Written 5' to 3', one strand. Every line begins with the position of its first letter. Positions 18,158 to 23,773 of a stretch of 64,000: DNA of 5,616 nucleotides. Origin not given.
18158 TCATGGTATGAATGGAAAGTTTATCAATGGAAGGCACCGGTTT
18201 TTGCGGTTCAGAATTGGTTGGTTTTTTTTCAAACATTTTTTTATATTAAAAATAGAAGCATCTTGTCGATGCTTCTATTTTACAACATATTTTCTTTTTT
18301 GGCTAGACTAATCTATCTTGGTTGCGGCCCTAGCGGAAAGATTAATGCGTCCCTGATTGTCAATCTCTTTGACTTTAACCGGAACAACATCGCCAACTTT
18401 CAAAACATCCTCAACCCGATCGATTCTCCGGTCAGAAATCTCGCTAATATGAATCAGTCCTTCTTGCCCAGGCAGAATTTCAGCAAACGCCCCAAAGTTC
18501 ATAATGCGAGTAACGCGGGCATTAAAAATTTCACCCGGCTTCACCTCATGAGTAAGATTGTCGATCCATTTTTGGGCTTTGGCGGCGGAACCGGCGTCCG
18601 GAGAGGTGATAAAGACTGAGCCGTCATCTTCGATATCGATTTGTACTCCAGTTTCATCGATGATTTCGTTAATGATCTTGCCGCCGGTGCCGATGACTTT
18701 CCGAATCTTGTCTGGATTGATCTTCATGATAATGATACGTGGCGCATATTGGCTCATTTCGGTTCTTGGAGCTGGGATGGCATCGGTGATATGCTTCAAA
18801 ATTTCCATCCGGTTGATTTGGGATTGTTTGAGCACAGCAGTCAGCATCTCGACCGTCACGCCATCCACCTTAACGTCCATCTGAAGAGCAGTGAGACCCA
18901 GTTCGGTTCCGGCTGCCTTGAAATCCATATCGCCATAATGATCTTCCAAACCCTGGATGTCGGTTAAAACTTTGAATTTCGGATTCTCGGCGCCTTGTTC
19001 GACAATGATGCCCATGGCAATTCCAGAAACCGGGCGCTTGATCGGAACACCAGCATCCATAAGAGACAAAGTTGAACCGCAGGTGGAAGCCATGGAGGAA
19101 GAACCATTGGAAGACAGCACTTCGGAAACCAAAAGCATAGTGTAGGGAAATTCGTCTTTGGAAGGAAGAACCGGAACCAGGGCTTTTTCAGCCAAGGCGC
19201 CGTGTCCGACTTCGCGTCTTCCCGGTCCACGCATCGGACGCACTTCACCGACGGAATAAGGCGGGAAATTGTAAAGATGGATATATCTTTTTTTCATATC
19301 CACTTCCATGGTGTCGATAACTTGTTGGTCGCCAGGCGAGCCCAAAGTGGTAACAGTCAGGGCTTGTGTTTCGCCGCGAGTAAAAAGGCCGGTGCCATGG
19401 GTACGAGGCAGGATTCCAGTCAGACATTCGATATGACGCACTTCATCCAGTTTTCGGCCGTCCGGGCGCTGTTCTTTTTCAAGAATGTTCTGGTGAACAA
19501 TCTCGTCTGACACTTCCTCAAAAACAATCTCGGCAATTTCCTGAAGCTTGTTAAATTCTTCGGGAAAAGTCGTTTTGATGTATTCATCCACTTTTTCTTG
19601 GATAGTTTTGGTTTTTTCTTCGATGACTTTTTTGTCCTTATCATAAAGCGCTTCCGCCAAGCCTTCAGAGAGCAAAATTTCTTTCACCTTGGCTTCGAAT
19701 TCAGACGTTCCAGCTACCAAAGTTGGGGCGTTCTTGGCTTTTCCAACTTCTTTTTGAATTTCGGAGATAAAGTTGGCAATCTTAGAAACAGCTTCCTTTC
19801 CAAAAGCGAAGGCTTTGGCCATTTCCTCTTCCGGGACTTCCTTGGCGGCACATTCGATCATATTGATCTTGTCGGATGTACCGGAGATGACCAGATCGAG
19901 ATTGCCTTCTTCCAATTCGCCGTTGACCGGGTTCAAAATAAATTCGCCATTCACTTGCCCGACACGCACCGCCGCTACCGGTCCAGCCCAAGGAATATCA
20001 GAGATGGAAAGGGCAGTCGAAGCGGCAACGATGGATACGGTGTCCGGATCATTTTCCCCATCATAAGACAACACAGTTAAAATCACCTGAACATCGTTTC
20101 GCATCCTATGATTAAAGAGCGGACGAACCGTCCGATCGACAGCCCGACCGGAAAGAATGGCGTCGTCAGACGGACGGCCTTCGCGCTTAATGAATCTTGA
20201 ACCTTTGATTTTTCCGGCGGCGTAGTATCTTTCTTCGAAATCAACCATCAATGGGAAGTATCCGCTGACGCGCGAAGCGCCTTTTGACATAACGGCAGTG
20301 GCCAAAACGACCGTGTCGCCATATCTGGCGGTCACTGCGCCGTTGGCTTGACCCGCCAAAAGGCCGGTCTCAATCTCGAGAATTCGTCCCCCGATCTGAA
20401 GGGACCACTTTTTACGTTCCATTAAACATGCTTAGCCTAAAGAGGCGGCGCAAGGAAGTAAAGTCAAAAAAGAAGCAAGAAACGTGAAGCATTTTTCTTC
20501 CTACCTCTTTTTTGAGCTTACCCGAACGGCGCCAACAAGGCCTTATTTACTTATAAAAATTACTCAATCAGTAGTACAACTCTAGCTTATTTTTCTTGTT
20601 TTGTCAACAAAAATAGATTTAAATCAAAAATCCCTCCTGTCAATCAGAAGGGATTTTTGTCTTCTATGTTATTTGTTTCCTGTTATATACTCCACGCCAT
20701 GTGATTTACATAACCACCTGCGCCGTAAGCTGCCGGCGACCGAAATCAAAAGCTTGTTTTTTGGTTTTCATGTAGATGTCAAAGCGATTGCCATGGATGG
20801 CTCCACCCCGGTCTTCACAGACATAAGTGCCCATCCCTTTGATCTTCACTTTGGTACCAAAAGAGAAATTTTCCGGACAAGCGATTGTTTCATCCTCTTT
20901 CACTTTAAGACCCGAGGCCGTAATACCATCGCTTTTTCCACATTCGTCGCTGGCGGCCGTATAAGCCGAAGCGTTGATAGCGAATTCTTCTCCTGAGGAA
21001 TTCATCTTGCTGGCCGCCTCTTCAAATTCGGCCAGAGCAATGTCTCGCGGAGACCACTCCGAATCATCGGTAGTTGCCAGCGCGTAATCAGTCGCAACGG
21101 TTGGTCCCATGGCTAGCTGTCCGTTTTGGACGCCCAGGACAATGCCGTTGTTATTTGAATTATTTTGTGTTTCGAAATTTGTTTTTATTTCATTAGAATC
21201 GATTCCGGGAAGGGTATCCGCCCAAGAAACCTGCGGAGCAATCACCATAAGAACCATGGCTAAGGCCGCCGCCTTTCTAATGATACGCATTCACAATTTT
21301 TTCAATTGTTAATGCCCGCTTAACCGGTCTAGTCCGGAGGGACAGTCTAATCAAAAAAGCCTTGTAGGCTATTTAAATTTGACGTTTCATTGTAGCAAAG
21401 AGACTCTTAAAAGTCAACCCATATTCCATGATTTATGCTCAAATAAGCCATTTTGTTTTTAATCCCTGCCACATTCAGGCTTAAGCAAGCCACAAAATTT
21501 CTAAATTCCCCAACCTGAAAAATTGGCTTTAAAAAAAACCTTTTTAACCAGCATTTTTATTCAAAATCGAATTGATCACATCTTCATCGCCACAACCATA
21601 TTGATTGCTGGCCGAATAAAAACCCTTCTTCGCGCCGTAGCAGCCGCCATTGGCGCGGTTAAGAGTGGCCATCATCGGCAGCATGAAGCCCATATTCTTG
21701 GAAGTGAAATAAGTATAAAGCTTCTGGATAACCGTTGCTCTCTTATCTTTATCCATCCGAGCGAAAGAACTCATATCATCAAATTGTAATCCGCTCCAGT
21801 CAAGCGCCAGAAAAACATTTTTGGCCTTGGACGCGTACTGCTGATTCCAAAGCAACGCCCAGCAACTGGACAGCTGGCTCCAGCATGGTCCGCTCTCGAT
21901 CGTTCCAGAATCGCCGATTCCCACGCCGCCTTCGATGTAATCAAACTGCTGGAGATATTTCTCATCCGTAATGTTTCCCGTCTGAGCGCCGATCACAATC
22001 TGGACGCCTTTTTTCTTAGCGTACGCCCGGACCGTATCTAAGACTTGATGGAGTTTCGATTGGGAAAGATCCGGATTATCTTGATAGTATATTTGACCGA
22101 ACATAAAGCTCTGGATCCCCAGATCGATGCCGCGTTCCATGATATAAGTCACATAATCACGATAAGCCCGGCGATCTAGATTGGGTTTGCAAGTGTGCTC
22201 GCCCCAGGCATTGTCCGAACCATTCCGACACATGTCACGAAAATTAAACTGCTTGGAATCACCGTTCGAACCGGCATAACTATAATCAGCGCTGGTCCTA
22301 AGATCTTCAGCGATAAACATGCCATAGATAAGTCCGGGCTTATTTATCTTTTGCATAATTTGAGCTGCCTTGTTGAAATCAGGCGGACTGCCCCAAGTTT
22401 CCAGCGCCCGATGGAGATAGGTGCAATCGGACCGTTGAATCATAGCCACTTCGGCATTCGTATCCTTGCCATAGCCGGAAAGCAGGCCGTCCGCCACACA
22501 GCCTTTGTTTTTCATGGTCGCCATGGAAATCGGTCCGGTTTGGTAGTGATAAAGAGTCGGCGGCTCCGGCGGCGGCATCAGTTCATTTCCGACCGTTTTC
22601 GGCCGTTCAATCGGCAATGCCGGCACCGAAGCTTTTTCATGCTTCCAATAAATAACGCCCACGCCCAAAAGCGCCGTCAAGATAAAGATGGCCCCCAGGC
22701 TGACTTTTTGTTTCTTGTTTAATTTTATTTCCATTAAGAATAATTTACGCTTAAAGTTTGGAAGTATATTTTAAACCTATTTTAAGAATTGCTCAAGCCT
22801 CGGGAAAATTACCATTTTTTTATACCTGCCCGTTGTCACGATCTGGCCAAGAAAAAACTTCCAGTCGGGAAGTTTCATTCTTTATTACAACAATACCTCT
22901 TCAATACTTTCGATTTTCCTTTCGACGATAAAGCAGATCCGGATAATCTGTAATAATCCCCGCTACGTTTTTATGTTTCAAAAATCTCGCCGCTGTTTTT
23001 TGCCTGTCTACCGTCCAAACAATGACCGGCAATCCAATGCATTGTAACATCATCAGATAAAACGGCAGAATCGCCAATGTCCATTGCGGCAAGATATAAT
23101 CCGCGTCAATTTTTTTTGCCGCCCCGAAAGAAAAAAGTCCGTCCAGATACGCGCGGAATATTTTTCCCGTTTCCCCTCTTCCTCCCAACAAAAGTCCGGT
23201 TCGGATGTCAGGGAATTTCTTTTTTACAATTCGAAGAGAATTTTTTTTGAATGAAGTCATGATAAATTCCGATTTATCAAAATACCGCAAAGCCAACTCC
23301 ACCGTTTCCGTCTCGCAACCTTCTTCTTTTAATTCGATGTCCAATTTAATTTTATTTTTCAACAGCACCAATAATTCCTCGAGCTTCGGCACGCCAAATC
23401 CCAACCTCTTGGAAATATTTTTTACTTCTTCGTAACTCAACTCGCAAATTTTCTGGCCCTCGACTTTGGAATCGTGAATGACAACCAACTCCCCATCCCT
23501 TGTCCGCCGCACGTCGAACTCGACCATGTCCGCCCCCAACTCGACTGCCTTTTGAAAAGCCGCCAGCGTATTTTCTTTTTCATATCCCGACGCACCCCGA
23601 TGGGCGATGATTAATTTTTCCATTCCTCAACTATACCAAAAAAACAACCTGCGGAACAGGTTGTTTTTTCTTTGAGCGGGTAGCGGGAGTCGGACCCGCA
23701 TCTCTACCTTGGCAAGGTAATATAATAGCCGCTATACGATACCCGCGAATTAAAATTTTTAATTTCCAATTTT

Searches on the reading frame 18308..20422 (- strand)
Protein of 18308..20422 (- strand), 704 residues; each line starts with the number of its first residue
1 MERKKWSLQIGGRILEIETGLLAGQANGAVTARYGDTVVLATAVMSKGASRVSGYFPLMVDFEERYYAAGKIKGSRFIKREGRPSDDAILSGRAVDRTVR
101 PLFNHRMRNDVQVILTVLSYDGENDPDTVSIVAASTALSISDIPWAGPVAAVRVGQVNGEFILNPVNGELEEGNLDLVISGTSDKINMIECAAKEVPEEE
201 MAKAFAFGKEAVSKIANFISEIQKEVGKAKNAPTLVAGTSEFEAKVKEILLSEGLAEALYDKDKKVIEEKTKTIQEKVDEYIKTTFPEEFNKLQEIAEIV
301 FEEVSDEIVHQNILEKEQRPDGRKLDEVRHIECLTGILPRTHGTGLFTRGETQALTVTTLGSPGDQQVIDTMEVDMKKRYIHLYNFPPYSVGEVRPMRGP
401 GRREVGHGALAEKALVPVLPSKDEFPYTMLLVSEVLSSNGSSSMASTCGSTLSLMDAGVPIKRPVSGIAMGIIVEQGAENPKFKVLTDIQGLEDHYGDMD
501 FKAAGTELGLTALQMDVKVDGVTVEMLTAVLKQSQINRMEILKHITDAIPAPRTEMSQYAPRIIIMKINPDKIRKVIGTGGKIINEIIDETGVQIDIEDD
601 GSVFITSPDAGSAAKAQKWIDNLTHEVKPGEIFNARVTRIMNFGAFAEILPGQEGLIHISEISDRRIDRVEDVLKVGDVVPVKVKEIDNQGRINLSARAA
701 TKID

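Call 12: search_protein_families(library=pfam, proteins=[window:18308-20422:-])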
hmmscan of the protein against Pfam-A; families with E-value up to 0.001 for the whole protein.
window:18308-20422:- (704 aa): 6 families
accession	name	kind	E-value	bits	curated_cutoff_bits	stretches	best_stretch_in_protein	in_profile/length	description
PF01138.27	RNase_PH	-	1.3e-49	168.4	25.5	2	13-144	3-130/130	3' exoribonuclease family, domain 1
PF00575.29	S1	-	7.5e-21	74.7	22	1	627-698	2-74/74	S1 RNA binding domain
PF03725.20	RNase_PH_C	-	4.3e-15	55.8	20.8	1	147-211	1-67/67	3' exoribonuclease family, domain 2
PF00013.35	KH_1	-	8e-11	42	21.5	1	564-621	2-65/66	KH domain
PF03726.19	PNPase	-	3.1e-06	28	24.6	1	243-324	3-81/81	Polyribonucleotide nucleotidyltransferase, RNA binding domain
PF22675.2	KH-I_KHDC4-BBP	-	0.00035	20.8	30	0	573-608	8-43/76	KHDC4/BBP-like, KH-domain type I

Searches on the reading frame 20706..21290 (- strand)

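Call 65: search_protein_families(library=ncbifam, proteins=[window:20706-21290:-], max_evalue=0.01)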
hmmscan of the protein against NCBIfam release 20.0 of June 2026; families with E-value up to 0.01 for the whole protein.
window:20706-21290:- (194 aa): 5 families
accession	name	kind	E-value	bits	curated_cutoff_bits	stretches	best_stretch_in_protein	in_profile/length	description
NF058633.1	StatPhSurvSpsC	equivalog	2.9e-13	49.9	280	1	11-193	4-191/223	stationary phase survival protein SpsC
NF040676.1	wall_bind_EntB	exception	6.2e-11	41.5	780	1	90-189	376-486/490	cell wall-binding protein EntB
NF040670.1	wall_bind_EntA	exception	3.3e-10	39.9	560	1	87-191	177-288/291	cell wall-binding protein EntA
NF040675.1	wall_bind_EntD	exception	4.3e-10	39.3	590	1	94-193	204-309/310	cell wall-binding protein EntD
NF040677.1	wall_bind_EntC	exception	6.6e-10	38.4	770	1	91-193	312-421/422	cell wall-binding protein EntC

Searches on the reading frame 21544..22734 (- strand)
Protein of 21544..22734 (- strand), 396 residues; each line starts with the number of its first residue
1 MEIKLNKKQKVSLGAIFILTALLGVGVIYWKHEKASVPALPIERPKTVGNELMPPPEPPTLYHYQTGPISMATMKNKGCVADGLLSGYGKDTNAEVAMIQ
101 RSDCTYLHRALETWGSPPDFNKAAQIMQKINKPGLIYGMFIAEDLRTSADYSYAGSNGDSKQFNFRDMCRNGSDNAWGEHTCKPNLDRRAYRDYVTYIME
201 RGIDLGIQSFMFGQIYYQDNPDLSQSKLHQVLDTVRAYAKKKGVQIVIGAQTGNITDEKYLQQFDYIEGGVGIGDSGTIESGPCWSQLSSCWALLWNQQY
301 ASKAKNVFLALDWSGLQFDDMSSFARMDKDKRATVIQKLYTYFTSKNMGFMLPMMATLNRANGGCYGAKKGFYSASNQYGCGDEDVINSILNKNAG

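Call 12: search_protein_families(library=pfam, proteins=[window:21544-22734:-])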
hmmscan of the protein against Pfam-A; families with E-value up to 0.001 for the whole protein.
window:21544-22734:- (396 aa): 0 families

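Call 65: search_protein_families(library=ncbifam, proteins=[window:21544-22734:-], max_evalue=0.01)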
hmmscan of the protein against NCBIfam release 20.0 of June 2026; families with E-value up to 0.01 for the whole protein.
window:21544-22734:- (396 aa): 1 family
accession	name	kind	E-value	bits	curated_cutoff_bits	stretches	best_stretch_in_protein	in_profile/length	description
NF041453.1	Bac51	equivalog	0.0093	16.4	150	0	235-267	73-105/107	bacteriocin 51 precursor BacA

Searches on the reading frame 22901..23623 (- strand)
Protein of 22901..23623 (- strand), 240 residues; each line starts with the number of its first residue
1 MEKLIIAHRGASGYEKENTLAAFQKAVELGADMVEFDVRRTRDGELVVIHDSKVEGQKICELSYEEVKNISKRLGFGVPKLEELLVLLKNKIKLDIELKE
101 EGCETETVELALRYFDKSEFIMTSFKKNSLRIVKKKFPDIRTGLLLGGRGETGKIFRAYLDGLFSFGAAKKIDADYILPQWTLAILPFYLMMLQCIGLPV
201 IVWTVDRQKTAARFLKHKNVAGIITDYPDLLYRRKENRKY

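Call 12: search_protein_families(library=pfam, proteins=[window:22901-23623:-])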
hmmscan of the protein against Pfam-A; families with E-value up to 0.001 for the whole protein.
window:22901-23623:- (240 aa): 1 family
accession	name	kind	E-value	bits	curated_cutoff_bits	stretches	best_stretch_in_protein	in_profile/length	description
PF03009.23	GDPD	-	3.2e-33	116.3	23.6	1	8-230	1-244/244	Glycerophosphoryl diester phosphodiesterase family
